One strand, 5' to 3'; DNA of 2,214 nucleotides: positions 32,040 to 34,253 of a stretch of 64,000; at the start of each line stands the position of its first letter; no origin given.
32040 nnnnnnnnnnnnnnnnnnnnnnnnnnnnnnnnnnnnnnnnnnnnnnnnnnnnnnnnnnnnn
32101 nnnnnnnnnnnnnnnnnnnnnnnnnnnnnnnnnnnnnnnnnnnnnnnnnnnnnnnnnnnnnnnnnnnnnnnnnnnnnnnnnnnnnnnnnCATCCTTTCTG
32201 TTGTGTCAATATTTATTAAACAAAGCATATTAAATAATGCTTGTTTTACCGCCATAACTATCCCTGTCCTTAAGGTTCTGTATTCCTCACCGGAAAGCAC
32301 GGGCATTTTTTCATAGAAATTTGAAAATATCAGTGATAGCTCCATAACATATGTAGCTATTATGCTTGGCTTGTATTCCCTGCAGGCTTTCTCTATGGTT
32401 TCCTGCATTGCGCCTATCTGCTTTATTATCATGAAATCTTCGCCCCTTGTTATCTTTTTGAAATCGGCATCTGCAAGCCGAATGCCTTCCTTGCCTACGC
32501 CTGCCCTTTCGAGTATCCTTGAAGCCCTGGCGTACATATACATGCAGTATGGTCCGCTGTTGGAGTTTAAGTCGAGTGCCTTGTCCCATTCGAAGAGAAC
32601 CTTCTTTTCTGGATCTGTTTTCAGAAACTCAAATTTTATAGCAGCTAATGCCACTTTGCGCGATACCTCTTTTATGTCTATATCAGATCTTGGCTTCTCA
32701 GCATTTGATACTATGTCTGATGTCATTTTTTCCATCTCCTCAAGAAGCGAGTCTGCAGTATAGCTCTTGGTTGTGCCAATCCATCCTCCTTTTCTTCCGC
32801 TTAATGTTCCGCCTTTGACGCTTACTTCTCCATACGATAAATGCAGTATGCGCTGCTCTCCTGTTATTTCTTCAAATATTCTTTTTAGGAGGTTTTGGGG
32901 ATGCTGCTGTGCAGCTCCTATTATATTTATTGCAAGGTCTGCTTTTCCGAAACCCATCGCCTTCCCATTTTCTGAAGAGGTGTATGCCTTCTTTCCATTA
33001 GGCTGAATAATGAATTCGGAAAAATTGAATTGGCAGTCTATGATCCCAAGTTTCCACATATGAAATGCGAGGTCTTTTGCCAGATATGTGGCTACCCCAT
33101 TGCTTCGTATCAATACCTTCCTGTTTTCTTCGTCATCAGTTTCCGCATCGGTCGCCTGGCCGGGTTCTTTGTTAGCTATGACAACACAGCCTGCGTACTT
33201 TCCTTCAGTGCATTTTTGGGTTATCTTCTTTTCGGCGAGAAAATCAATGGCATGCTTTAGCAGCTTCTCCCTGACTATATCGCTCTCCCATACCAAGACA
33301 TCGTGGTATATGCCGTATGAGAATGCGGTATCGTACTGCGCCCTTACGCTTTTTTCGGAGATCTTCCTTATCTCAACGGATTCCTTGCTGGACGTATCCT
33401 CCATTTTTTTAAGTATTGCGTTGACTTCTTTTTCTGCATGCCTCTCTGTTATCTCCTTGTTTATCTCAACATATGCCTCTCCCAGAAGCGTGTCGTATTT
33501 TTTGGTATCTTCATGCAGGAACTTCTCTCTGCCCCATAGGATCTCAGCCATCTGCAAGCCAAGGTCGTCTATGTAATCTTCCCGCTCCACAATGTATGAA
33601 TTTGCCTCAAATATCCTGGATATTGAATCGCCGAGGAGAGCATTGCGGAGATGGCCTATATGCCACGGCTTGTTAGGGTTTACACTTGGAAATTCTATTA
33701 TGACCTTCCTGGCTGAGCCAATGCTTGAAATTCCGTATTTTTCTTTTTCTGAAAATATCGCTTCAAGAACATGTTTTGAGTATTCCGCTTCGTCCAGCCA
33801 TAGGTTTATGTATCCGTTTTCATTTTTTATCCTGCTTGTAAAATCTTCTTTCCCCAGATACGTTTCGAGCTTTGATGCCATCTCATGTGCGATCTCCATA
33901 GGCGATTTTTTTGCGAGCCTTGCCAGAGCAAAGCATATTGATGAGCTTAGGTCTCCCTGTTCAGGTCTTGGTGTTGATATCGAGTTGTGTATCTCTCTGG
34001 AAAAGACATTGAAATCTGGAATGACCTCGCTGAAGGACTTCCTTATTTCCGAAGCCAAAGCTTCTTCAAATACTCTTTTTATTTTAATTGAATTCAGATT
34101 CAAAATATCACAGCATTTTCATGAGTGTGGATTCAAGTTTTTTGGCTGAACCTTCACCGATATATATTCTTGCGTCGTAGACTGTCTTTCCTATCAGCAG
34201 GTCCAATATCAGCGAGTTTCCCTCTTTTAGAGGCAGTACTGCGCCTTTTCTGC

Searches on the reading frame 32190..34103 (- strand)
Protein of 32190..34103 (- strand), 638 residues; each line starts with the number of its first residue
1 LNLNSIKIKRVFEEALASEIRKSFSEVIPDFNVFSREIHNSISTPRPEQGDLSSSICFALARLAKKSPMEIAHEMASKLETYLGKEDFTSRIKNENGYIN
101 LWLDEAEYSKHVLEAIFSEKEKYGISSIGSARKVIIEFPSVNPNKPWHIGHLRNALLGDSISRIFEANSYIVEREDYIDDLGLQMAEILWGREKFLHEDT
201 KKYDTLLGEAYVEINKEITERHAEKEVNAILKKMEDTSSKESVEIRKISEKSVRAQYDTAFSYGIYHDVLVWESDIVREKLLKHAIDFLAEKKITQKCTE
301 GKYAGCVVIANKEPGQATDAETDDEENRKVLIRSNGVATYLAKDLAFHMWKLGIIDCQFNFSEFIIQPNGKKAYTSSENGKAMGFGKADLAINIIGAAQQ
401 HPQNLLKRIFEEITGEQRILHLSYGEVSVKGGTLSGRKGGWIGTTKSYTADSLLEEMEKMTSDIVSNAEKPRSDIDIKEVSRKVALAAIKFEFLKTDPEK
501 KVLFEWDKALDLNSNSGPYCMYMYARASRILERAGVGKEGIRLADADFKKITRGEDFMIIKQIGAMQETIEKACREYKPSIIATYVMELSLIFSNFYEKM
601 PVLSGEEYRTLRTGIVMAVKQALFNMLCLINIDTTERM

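Call 10: find_homologous_proteins(query=window:32190-34103:-, max_evalue=1e-20)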
Query window:32190-34103:- (638 aa): 1332 proteins with E <= 1e-20 among 8000 candidates; the best 120 are listed.
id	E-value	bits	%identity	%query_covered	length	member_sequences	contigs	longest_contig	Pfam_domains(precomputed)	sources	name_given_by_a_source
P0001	0.0e+0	1356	96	100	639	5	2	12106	PF05746.22,PF00750.26,PF03485.22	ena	-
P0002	0.0e+0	1227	87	100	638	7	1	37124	PF05746.22,PF00750.26,PF03485.22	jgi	jgi:arginyl-tRNA synthetase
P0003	7.1e-291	984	69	100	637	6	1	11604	PF05746.22,PF00750.26,PF03485.22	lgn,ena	-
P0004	4.2e-283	959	68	100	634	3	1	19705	PF05746.22,PF00750.26,PF03485.22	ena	-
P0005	1.4e-249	848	60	100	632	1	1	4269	PF05746.22,PF00750.26,PF03485.22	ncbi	-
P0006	7.8e-240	816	58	100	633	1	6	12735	PF05746.22,PF00750.26,PF03485.22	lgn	-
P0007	2.5e-231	788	57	99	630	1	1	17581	PF05746.22,PF00750.26,PF03485.22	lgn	-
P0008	2.3e-224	765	55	100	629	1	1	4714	PF05746.22,PF00750.26,PF03485.22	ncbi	-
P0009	9.3e-218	743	56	94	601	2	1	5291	PF05746.22,PF00750.26,PF03485.22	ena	-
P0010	1.8e-216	739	53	100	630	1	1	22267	PF05746.22,PF00750.26,PF03485.22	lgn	-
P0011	1.3e-209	716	52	97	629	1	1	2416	PF05746.22,PF00750.26,PF03485.22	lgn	-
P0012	2.2e-204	699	52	98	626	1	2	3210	PF05746.22,PF00750.26,PF03485.22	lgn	-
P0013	3.7e-198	678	50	100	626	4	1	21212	PF05746.22,PF00750.26,PF03485.22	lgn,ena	-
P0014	3.8e-197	675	51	98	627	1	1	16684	PF05746.22,PF00750.26,PF03485.22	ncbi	-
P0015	3.1e-196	672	50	98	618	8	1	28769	PF05746.22,PF00750.26,PF03485.22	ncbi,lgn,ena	-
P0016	4.1e-195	668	51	98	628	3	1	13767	PF05746.22,PF00750.26,PF03485.22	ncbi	-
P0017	4.5e-195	668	51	97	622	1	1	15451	PF05746.22,PF00750.26,PF03485.22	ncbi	-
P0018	5.3e-194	664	51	97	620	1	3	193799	PF05746.22,PF00750.26,PF03485.22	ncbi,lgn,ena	-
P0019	3.7e-191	655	50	94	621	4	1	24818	PF05746.22,PF00750.26,PF03485.22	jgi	jgi:arginyl-tRNA synthetase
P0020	8.1e-190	651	51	100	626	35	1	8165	PF05746.22,PF00750.26,PF03485.22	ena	-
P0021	3.4e-189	648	49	97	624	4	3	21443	PF05746.22,PF00750.26,PF03485.22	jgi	jgi:arginyl-tRNA synthetase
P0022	1.2e-188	647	50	99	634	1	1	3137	PF05746.22,PF00750.26,PF03485.22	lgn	-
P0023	8.4e-188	644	49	98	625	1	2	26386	PF05746.22,PF00750.26,PF03485.22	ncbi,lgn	-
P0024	2.4e-187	642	51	98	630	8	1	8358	PF05746.22,PF00750.26,PF03485.22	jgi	-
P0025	4.7e-186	638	50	94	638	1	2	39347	PF05746.22,PF00750.26,PF03485.22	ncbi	ncbi:MAG: arginine--tRNA ligase [Candidatus Micrarchaeia archaeon]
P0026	7.8e-186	637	50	97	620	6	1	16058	PF05746.22,PF00750.26,PF03485.22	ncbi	ncbi:MAG: arginine--tRNA ligase [Candidatus Micrarchaeia archaeon]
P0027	1.3e-185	637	49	98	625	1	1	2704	PF05746.22,PF00750.26,PF03485.22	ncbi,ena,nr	ncbi:MAG: arginine--tRNA ligase [Candidatus Marsarchaeota archaeon]|nr:arginine--tRNA ligase [Candid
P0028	1.7e-185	636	49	97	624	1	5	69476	PF05746.22,PF00750.26,PF03485.22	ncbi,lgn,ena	-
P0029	9.3e-185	634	48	98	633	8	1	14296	PF05746.22,PF00750.26,PF03485.22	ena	-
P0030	1.2e-184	633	50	99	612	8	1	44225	PF05746.22,PF00750.26,PF03485.22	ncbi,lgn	-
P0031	7.8e-184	631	49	94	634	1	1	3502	PF05746.22,PF00750.26,PF03485.22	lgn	-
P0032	3.6e-183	629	49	97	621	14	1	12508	PF05746.22,PF00750.26,PF03485.22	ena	-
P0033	3.8e-183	628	47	99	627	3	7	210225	PF05746.22,PF00750.26,PF03485.22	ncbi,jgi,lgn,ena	jgi:arginyl-tRNA synthetase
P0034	6.0e-183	628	48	100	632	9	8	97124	PF05746.22,PF00750.26,PF03485.22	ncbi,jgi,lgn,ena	jgi:arginyl-tRNA synthetase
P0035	7.3e-183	628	48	98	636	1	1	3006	PF05746.22,PF00750.26,PF03485.22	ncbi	-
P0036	3.2e-182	625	50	94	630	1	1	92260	PF05746.22,PF00750.26,PF03485.22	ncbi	ncbi:MAG: arginine--tRNA ligase [Candidatus Micrarchaeia archaeon]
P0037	3.8e-182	625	50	98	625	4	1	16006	PF05746.22,PF00750.26,PF03485.22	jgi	jgi:arginyl-tRNA synthetase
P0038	1.6e-181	623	50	97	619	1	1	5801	PF05746.22,PF00750.26,PF03485.22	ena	-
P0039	2.9e-181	622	50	98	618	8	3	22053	PF05746.22,PF00750.26,PF03485.22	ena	-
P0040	1.2e-180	620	49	95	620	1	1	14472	PF05746.22,PF00750.26,PF03485.22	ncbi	ncbi:MAG: arginine--tRNA ligase [Candidatus Micrarchaeia archaeon]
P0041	3.5e-180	619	47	96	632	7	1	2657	PF05746.22,PF00750.26,PF03485.22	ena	-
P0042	5.6e-180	618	47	99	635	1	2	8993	PF05746.22,PF00750.26,PF03485.22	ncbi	-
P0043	6.1e-180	618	46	99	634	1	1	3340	PF05746.22,PF00750.26,PF03485.22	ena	-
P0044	8.7e-180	617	48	98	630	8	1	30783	PF05746.22,PF00750.26,PF03485.22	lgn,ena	-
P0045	8.7e-180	617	47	100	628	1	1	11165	PF05746.22,PF00750.26,PF03485.22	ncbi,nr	ncbi:Arginine--tRNA ligase [uncultured archaeon]|nr:Arginine--tRNA ligase [uncultured archaeon]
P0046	4.7e-179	615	48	97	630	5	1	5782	PF05746.22,PF00750.26,PF03485.22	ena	-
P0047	9.8e-179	614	47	100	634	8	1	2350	PF05746.22,PF00750.26,PF03485.22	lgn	-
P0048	1.1e-178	614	51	95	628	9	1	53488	PF05746.22,PF00750.26,PF03485.22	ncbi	ncbi:MAG: arginine--tRNA ligase [Candidatus Micrarchaeaceae archaeon]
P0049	1.4e-178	613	50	98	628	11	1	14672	PF05746.22,PF00750.26,PF03485.22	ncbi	ncbi:MAG: arginine--tRNA ligase [Candidatus Micrarchaeaceae archaeon]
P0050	1.7e-178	613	48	100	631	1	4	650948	PF05746.22,PF00750.26,PF03485.22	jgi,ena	jgi:arginyl-tRNA synthetase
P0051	2.5e-178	613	47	100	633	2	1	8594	PF05746.22,PF00750.26,PF03485.22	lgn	-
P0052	4.1e-178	612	46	97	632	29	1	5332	PF05746.22,PF00750.26,PF03485.22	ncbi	-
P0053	4.8e-178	612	48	94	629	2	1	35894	PF05746.22,PF00750.26,PF03485.22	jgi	-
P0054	1.1e-177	610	46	99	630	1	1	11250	PF05746.22,PF00750.26,PF03485.22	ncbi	-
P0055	1.3e-177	610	47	99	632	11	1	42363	PF05746.22,PF00750.26,PF03485.22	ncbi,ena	-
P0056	2.0e-177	610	48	98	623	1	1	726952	PF05746.22,PF00750.26,PF03485.22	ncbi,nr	ncbi:MAG: arginine--tRNA ligase [Candidatus Micrarchaeota archaeon]|nr:arginine--tRNA ligase [Candid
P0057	2.4e-177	609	49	99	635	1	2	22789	PF05746.22,PF00750.26,PF03485.22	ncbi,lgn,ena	-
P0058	4.5e-177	608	48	94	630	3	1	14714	PF05746.22,PF00750.26,PF03485.22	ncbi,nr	ncbi:MAG: arginine--tRNA ligase [Candidatus Micrarchaeota archaeon]|nr:arginine--tRNA ligase [Candid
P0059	4.6e-177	608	48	100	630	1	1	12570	PF05746.22,PF00750.26,PF03485.22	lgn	-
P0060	1.2e-176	607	46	99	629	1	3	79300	PF05746.22,PF00750.26,PF03485.22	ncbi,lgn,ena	-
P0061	1.2e-176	607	49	94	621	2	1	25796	PF05746.22,PF00750.26,PF03485.22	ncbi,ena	-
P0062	2.8e-176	606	47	99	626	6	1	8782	PF05746.22,PF00750.26,PF03485.22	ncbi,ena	-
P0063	5.0e-176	605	49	92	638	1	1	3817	PF05746.22,PF00750.26,PF03485.22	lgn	-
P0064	5.8e-176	605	46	99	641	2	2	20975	PF05746.22,PF00750.26,PF03485.22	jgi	-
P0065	6.8e-176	605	48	99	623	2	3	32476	PF05746.22,PF00750.26,PF03485.22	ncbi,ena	-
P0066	9.9e-176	604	47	98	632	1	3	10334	PF05746.22,PF00750.26,PF03485.22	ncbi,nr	ncbi:MAG: arginine--tRNA ligase [Candidatus Micrarchaeota archaeon]|nr:arginine--tRNA ligase [Candid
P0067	2.0e-175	603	48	98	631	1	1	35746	PF05746.22,PF00750.26,PF03485.22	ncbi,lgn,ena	-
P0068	3.5e-175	602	47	99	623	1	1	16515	PF05746.22,PF00750.26,PF03485.22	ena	-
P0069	3.9e-175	602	49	98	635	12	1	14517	PF05746.22,PF00750.26,PF03485.22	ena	-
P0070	4.3e-175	602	46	98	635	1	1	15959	PF05746.22,PF00750.26,PF03485.22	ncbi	-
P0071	5.0e-175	602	46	99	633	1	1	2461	PF05746.22,PF00750.26,PF03485.22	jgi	jgi:arginyl-tRNA synthetase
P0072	5.3e-175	602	47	98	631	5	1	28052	PF05746.22,PF00750.26,PF03485.22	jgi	jgi:arginyl-tRNA synthetase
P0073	1.1e-174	600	45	99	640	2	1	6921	PF05746.22,PF00750.26,PF03485.22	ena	-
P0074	1.1e-174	600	46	98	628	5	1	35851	PF05746.22,PF00750.26,PF03485.22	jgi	jgi:arginyl-tRNA synthetase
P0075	1.4e-174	600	49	95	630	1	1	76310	PF05746.22,PF00750.26,PF03485.22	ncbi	ncbi:MAG: arginine--tRNA ligase [Candidatus Micrarchaeia archaeon]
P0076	2.0e-174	600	45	99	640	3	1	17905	PF05746.22,PF00750.26,PF03485.22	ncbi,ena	-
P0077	4.0e-174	599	47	99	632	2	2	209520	PF05746.22,PF00750.26,PF03485.22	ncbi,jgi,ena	jgi:arginyl-tRNA synthetase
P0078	4.4e-174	599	47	100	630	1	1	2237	PF05746.22,PF00750.26,PF03485.22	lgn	-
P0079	4.8e-174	598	45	100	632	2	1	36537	PF05746.22,PF00750.26,PF03485.22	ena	-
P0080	5.8e-174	598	47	99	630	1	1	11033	PF05746.22,PF00750.26,PF03485.22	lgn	-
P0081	7.6e-174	598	47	96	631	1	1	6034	PF05746.22,PF00750.26,PF03485.22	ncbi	-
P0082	1.7e-173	597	47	99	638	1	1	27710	PF05746.22,PF00750.26,PF03485.22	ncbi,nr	ncbi:MAG: arginine--tRNA ligase [Candidatus Micrarchaeota archaeon]|nr:arginine--tRNA ligase [Candid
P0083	2.4e-173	596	47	99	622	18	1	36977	PF05746.22,PF00750.26,PF03485.22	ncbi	-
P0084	3.8e-173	595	46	98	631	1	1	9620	PF05746.22,PF00750.26,PF03485.22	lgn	-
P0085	3.9e-173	595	49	95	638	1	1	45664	PF05746.22,PF00750.26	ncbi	-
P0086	7.8e-173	594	47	99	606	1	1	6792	PF05746.22,PF00750.26,PF03485.22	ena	-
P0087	1.1e-172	594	47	96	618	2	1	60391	PF05746.22,PF00750.26,PF03485.22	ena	-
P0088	1.5e-172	593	46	98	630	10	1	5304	PF05746.22,PF00750.26,PF03485.22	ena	-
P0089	2.2e-172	593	45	100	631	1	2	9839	PF05746.22,PF00750.26,PF03485.22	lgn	-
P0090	3.2e-172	592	46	98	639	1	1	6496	PF05746.22,PF00750.26,PF03485.22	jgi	jgi:arginyl-tRNA synthetase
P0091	3.3e-172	592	45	100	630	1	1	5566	PF05746.22,PF00750.26,PF03485.22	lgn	-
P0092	3.3e-172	592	48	99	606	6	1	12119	PF05746.22,PF00750.26,PF03485.22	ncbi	-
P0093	4.1e-172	592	49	94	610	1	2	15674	PF05746.22,PF00750.26,PF03485.22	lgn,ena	-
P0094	4.3e-172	592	44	100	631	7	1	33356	PF05746.22,PF00750.26,PF03485.22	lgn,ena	-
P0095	5.0e-172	592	45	98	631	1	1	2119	PF05746.22,PF00750.26,PF03485.22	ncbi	-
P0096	2.8e-171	589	45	98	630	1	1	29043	PF05746.22,PF00750.26,PF03485.22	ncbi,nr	ncbi:MAG: arginine--tRNA ligase [Candidatus Micrarchaeota archaeon]|nr:arginine--tRNA ligase [Candid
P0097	2.8e-171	589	46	100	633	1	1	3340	PF05746.22,PF00750.26,PF03485.22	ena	-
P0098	2.9e-171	589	46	98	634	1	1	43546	PF05746.22,PF00750.26,PF03485.22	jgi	jgi:arginyl-tRNA synthetase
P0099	3.2e-171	589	46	98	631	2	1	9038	PF05746.22,PF00750.26,PF03485.22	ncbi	-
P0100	4.1e-171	589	47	98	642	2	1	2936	PF05746.22,PF00750.26,PF03485.22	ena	-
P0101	4.5e-171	589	45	99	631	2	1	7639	PF05746.22,PF00750.26,PF03485.22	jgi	jgi:arginyl-tRNA synthetase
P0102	5.3e-171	588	46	99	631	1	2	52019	PF05746.22,PF00750.26,PF03485.22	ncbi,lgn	ncbi:MAG: arginine--tRNA ligase [Candidatus Micrarchaeales archaeon]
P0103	7.6e-171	588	45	99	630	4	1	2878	PF05746.22,PF00750.26,PF03485.22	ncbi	-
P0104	8.3e-171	588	46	98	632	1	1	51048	PF05746.22,PF00750.26,PF03485.22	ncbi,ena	-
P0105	9.4e-171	588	46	100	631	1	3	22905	PF05746.22,PF00750.26,PF03485.22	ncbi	-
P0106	1.2e-170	587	45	99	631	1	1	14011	PF05746.22,PF00750.26,PF03485.22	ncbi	-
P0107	1.6e-170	587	46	100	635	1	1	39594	PF05746.22,PF00750.26,PF03485.22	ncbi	ncbi:MAG: arginine--tRNA ligase [Candidatus Micrarchaeaceae archaeon]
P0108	2.8e-170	586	45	98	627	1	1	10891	PF05746.22,PF00750.26,PF03485.22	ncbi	-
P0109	3.4e-170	586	47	98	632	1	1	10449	PF05746.22,PF00750.26,PF03485.22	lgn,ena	-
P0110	4.7e-170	585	48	92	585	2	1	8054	PF05746.22,PF00750.26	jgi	jgi:arginyl-tRNA synthetase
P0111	1.3e-169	584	46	99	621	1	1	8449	PF05746.22,PF00750.26,PF03485.22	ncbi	ncbi:MAG: arginine--tRNA ligase [Candidatus Micrarchaeaceae archaeon]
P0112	4.0e-169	582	45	96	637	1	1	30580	PF05746.22,PF00750.26,PF03485.22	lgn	-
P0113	4.1e-169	582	47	98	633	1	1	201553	PF05746.22,PF00750.26,PF03485.22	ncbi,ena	-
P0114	4.4e-169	582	46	98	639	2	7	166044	PF05746.22,PF00750.26,PF03485.22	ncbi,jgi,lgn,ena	jgi:arginyl-tRNA synthetase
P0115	9.1e-169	581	48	93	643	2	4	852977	PF05746.22,PF00750.26,PF03485.22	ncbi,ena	-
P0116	1.2e-168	581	47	94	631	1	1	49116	PF05746.22,PF00750.26,PF03485.22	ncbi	-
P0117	1.5e-168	580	45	98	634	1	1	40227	PF05746.22,PF00750.26,PF03485.22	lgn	-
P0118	1.9e-168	580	44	99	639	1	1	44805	PF05746.22,PF00750.26,PF03485.22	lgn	-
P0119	1.9e-168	580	45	99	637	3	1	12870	PF05746.22,PF00750.26,PF03485.22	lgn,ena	-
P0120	2.3e-168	580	44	98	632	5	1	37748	PF05746.22,PF00750.26,PF03485.22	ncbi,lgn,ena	-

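Call 11: search_protein_families(library=ncbifam, proteins=[window:32190-34103:-])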
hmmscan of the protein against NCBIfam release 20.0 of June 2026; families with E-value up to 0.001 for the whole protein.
window:32190-34103:- (638 aa): 4 families
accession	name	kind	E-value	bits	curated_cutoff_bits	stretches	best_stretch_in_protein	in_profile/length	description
NF002447.0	PRK01611.3-4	equivalog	8.2e-151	503.4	460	1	17-638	6-613/613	arginine--tRNA ligase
TIGR00456.1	argS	equivalog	1.8e-100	337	261.65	2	18-353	3-324/569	arginine--tRNA ligase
NF002446.0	PRK01611.3-3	equivalog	1.1e-88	298.1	399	3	387-638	394-636/636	arginine--tRNA ligase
NF045898.1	ArgS_rel_codon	equivalog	7.7e-09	35.4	340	1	42-173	33-151/327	ArgS-related anticodon-binding protein NrtL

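Call 13: find_related_loci(query=A1, collection=genome_contigs, flank=4000)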
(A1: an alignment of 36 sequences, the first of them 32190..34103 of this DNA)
Query A1 (638 aa) in genome_contigs; peptide patterns used: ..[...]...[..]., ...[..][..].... (x = any residue, [..] = any of these).
326 stretches matched a pattern; 286 encode a relative of the query (tblastn E <= 1e-3); the best 80 are kept; 80 distinct loci.
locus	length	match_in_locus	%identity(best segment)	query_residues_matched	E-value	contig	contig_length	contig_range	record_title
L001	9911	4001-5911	69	1-638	0e+0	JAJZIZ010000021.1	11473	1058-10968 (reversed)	MAG: Candidatus Micrarchaeota archaeon isolate LSA5.bin106 NODE_8485_length_11473_cov_1.088313, whole genome shotgun seq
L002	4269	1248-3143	60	1-638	0e+0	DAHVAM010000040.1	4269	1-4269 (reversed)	MAG TPA_asm: Candidatus Micrarchaeota archaeon isolate clean1702 NODE_40_length_4269_cov_2.617844, whole genome shotgun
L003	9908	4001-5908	87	3-638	0e+0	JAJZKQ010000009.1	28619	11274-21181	MAG: Candidatus Micrarchaeota archaeon isolate MAS1.bin37 NODE_1184_length_28619_cov_56.130668, whole genome shotgun seq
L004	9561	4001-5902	54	1-638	0e+0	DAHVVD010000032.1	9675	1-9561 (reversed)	MAG TPA_asm: Candidatus Micrarchaeota archaeon isolate clean719 k141_649500, whole genome shotgun sequence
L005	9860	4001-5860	49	4-638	0e+0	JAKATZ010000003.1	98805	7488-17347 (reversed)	MAG: Candidatus Micrarchaeota archaeon isolate YP3.bin123 NODE_247_length_98805_cov_2.34391, whole genome shotgun sequen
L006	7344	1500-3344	51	16-638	0e+0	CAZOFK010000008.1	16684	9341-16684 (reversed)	MAG TPA_asm: Candidatus Micrarchaeota archaeon isolate SRP271791_co2_39 genome assembly, contig: NODE_856_length_16684_c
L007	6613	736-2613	51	1-638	0e+0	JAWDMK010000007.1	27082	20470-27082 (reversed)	MAG: Candidatus Micrarchaeota archaeon isolate F8S.bin.15 NODE_167_length_27082_cov_3.34086, whole genome shotgun sequen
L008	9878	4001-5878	52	1-638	0e+0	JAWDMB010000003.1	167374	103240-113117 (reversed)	MAG: Candidatus Micrarchaeota archaeon isolate DS.bin.6 NODE_4_length_167374_cov_5.54147, whole genome shotgun sequence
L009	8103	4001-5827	49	3-638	0e+0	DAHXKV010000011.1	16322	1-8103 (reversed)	MAG TPA_asm: Candidatus Micrarchaeota archaeon isolate clean1580 k141_121933, whole genome shotgun sequence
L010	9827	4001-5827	51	20-638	0e+0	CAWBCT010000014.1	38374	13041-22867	MAG: uncultured archaeon isolate MFD04780.bin.2.2 genome assembly, contig: contig_73592, whole genome shotgun sequence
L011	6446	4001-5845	49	16-638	0e+0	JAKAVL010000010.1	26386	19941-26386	MAG: Candidatus Micrarchaeota archaeon isolate YP3.bin95 NODE_2194_length_26386_cov_1.92844, whole genome shotgun sequen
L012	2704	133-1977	49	16-638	0e+0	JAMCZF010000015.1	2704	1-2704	MAG: Candidatus Marsarchaeota archaeon isolate FK_Sedi_B_Bin.316 NODE_160642_length_2704_cov_1.47536, whole genome shotg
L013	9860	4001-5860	49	17-638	0e+0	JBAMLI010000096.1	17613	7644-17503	MAG: archaeon isolate MAG1 ExploCarb_3808S_S2_822_length_17613_cov_46, whole genome shotgun sequence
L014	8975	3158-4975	50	37-638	0e+0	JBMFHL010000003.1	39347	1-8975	MAG: Candidatus Micrarchaeia archaeon isolate KM4311-23 NODE_3_length_39347_cov_3.381767, whole genome shotgun sequence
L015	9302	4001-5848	49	18-638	0e+0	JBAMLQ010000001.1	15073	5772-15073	MAG: Candidatus Micrarchaeia archaeon isolate MAG9 ExploCarb_3808S_S2_1001_length_15073_cov_3, whole genome shotgun sequ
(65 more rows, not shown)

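Call 36: find_encoding_contigs(protein=P0001, flank=3000, max_places=3)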
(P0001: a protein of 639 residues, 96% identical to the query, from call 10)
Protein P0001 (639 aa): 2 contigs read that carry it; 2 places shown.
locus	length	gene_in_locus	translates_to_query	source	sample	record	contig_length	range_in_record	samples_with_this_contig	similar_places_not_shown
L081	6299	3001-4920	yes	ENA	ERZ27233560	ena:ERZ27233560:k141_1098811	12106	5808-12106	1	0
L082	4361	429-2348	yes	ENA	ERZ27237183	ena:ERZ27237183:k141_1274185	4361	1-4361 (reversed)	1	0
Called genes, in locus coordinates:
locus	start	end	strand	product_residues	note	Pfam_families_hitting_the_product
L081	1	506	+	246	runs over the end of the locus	PF00561:Abhydrolase_1, PF12146:Hydrolase_4 (weak), PF12697:Abhydrolase_6, PF00561:Abhydrolase_1 (weak)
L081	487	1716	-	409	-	PF04389:Peptidase_M28 (weak), PF01546:Peptidase_M20, PF07687:M20_dimer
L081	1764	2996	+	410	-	PF01966:HD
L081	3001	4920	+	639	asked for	PF03485:Arg_tRNA_synt_N, PF00750:tRNA-synt_1d, PF05746:DALR_1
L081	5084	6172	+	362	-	-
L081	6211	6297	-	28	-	?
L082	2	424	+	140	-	?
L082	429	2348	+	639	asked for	PF03485:Arg_tRNA_synt_N, PF00750:tRNA-synt_1d, PF05746:DALR_1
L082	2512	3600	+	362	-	-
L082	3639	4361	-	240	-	?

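Call 37: find_encoding_contigs(protein=P0004, flank=3000, max_places=3)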
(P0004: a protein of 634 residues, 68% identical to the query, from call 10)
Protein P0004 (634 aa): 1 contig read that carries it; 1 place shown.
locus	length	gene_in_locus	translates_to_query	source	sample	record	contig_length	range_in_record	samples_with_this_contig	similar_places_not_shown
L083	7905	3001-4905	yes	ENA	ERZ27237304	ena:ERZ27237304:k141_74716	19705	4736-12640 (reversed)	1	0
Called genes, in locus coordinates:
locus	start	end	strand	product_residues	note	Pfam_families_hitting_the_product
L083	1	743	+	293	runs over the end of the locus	PF01619:Pro_dh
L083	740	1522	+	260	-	PF00561:Abhydrolase_1, PF12146:Hydrolase_4, PF12697:Abhydrolase_6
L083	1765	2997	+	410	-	PF01966:HD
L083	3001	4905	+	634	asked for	PF03485:Arg_tRNA_synt_N, PF00750:tRNA-synt_1d, PF05746:DALR_1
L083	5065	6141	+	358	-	-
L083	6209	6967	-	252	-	PF00483:NTP_transferase, PF12804:NTP_transf_3, PF02348:CTP_transf_3 (weak)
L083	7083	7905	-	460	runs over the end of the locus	PF00206:Lyase_1, PF10415:FumaraseC_C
